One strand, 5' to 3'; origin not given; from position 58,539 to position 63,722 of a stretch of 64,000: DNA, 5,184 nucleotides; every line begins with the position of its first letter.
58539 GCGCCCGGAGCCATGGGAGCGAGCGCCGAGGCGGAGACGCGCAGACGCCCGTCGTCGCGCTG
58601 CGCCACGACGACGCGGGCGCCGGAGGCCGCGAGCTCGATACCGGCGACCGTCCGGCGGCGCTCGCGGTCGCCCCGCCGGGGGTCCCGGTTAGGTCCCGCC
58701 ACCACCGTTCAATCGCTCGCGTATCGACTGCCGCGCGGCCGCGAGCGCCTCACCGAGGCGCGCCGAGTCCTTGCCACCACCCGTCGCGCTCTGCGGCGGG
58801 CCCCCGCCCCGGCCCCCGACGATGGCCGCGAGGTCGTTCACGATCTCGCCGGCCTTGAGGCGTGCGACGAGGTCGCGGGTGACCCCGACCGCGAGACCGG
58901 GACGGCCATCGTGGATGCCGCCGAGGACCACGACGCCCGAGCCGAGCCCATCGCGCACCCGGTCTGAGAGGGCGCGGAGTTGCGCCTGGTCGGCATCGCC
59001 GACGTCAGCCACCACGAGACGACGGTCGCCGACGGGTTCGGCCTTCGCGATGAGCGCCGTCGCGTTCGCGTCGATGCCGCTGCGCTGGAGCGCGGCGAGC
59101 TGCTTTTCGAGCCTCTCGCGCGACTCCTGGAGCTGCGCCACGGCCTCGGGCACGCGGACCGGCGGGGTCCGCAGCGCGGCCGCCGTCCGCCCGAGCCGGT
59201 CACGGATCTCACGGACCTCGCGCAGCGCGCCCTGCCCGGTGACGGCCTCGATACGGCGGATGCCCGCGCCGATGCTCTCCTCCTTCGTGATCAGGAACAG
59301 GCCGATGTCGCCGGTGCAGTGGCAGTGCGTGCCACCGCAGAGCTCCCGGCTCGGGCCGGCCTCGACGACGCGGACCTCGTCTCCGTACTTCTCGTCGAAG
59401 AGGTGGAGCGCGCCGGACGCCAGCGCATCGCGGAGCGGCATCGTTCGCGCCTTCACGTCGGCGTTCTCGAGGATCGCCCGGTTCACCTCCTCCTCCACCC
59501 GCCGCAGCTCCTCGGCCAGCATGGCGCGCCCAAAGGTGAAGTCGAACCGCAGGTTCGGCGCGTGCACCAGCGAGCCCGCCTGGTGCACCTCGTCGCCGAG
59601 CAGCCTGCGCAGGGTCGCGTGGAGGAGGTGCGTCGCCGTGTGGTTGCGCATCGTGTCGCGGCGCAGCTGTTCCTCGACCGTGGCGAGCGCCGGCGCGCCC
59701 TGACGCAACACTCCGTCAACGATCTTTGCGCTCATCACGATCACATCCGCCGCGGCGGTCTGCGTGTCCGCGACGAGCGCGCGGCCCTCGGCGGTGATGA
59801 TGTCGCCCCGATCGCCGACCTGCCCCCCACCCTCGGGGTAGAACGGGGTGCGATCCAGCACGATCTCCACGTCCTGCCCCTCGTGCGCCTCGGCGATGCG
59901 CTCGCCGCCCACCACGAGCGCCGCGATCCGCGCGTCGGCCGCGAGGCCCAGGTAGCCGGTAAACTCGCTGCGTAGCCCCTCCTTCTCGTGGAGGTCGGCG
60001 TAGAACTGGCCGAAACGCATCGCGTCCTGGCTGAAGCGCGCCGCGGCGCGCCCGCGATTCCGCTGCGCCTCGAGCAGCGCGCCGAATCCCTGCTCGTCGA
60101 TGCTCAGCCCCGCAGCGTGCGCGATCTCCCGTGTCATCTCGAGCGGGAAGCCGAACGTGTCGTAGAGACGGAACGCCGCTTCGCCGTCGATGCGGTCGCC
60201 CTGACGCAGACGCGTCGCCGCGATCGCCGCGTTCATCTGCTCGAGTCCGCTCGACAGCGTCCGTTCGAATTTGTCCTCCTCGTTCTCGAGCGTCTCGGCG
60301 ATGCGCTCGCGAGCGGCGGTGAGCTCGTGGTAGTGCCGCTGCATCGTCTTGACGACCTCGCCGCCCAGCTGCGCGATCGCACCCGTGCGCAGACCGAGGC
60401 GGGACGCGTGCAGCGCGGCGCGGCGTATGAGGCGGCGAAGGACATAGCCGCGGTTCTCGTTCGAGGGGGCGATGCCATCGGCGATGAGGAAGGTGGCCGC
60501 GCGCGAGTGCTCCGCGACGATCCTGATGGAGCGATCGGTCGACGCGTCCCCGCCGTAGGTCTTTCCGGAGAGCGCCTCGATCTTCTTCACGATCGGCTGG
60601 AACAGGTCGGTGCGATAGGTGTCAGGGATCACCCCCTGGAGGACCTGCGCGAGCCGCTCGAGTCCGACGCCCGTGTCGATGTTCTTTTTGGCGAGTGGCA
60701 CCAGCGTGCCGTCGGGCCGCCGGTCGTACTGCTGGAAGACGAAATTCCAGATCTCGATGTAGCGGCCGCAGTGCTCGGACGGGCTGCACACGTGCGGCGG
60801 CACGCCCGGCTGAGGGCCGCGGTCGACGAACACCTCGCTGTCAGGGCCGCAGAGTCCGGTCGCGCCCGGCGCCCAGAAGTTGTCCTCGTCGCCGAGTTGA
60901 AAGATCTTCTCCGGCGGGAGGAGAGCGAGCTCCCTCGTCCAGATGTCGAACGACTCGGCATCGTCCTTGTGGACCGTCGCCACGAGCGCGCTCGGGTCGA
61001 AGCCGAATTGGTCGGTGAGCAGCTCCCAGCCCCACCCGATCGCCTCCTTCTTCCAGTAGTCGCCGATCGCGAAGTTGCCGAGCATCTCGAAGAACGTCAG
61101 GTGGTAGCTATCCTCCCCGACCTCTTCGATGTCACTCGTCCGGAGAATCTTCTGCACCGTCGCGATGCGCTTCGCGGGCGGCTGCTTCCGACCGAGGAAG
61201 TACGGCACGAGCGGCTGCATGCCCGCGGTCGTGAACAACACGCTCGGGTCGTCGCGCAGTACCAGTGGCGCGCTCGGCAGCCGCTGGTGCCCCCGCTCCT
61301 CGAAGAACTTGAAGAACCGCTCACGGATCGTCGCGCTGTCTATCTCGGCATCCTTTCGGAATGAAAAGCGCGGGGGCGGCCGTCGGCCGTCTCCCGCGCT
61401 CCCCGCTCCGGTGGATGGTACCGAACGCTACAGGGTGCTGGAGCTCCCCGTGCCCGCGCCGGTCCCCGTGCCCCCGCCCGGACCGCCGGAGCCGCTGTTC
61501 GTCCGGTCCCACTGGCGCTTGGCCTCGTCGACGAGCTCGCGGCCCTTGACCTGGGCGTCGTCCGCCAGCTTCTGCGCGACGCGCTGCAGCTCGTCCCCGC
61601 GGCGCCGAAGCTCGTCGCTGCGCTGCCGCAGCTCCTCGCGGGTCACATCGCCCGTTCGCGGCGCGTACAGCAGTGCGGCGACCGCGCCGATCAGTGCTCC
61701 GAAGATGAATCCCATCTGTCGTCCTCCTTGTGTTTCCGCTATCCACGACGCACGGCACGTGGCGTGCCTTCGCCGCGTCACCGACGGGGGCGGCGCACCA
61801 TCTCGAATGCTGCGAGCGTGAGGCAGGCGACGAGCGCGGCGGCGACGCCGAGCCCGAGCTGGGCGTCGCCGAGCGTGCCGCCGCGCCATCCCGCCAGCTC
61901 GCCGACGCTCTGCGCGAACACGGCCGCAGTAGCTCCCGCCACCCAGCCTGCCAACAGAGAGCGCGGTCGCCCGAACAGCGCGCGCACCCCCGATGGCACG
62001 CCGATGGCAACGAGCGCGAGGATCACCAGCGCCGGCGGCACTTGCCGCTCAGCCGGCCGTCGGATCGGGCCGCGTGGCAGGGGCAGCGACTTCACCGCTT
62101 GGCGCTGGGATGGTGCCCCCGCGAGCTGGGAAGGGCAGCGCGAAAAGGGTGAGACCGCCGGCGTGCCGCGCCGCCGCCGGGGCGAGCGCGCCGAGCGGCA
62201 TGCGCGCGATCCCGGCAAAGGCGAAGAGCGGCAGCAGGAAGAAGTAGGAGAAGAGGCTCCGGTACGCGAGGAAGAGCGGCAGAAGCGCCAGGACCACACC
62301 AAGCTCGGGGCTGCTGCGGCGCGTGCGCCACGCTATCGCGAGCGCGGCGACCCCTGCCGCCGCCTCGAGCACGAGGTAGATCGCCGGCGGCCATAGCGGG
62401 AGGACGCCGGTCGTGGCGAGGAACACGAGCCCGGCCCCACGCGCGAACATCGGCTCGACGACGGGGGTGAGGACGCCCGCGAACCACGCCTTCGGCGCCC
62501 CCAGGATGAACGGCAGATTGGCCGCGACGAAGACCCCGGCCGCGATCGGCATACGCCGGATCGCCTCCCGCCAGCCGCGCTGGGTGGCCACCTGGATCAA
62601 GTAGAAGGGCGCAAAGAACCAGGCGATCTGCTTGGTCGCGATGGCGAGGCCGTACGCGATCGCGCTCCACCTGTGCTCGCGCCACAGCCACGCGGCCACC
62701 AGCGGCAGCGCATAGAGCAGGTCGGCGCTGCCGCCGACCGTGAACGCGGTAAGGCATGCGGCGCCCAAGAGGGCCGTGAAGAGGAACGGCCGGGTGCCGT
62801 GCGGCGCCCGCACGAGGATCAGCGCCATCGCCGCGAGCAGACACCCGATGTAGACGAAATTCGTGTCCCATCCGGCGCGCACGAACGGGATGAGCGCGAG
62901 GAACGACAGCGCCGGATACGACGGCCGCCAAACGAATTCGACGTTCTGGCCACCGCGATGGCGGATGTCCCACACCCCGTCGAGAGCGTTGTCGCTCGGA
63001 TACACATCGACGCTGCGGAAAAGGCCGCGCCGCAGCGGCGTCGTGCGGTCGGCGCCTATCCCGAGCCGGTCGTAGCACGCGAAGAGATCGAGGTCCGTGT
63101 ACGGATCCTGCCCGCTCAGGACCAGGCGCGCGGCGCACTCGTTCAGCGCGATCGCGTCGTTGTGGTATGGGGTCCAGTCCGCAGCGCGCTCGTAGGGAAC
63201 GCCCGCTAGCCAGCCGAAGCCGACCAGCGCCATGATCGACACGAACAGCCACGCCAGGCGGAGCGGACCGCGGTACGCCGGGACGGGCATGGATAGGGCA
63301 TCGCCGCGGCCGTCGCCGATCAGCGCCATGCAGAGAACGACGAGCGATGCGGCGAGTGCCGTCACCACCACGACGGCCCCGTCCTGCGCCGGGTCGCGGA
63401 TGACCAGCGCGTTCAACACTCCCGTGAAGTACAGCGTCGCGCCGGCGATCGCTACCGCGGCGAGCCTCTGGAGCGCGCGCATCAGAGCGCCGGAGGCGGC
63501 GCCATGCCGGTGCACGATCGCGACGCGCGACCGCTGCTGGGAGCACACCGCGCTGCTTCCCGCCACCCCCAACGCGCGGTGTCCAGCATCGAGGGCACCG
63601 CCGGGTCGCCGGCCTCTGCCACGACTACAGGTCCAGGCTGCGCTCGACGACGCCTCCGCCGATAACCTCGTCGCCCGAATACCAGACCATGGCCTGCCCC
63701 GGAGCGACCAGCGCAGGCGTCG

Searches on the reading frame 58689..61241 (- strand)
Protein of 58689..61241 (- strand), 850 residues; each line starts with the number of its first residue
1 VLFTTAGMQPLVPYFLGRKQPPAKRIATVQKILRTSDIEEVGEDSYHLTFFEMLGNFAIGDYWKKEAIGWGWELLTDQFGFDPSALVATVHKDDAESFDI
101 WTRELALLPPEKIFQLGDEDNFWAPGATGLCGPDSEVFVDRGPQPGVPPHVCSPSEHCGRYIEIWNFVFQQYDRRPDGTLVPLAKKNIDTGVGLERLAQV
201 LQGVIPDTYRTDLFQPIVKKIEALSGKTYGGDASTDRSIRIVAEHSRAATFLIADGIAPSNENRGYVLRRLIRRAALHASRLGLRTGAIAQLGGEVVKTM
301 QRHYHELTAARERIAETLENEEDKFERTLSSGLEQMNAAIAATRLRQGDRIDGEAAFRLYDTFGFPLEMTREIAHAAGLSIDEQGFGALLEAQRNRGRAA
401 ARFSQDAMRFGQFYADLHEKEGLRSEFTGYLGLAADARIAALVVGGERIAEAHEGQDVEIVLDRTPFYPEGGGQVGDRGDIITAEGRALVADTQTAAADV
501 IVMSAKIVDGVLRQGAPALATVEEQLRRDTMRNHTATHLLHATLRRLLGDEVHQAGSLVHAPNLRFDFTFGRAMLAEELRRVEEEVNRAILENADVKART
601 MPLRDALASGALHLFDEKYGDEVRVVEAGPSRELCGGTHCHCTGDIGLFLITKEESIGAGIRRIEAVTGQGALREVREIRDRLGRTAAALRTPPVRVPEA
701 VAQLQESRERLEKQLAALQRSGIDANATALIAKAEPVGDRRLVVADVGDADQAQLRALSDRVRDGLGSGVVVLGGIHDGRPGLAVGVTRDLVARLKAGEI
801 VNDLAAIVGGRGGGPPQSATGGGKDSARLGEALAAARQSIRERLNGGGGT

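Call 23: search_protein_families(library=pfam, proteins=[window:58689-61241:-], max_evalue=0.001)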
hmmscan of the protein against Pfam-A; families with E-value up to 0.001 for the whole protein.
window:58689-61241:- (850 aa): 3 families
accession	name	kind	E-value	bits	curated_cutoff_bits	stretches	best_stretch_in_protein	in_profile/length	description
PF01411.24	tRNA-synt_2c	-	3.6e-160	534.6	30.3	1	1-524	31-550/552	tRNA synthetases class II (A)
PF07973.19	tRNA_SAD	-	1.6e-15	57.2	24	1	623-665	1-44/44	Threonyl and Alanyl tRNA synthetase second additional domain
PF02272.25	DHHA1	-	1.2e-13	51.9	25.9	1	741-841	3-101/102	DHHA1 domain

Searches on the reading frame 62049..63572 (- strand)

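Call 22: search_protein_families(library=pfam, proteins=[window:62049-63572:-], max_evalue=0.001)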
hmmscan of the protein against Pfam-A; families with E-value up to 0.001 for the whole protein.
window:62049-63572:- (507 aa): 1 family
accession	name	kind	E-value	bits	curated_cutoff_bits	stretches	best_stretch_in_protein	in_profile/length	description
PF09594.16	GT87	-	1e-05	25.9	25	1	222-431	11-227/237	Glycosyltransferase family 87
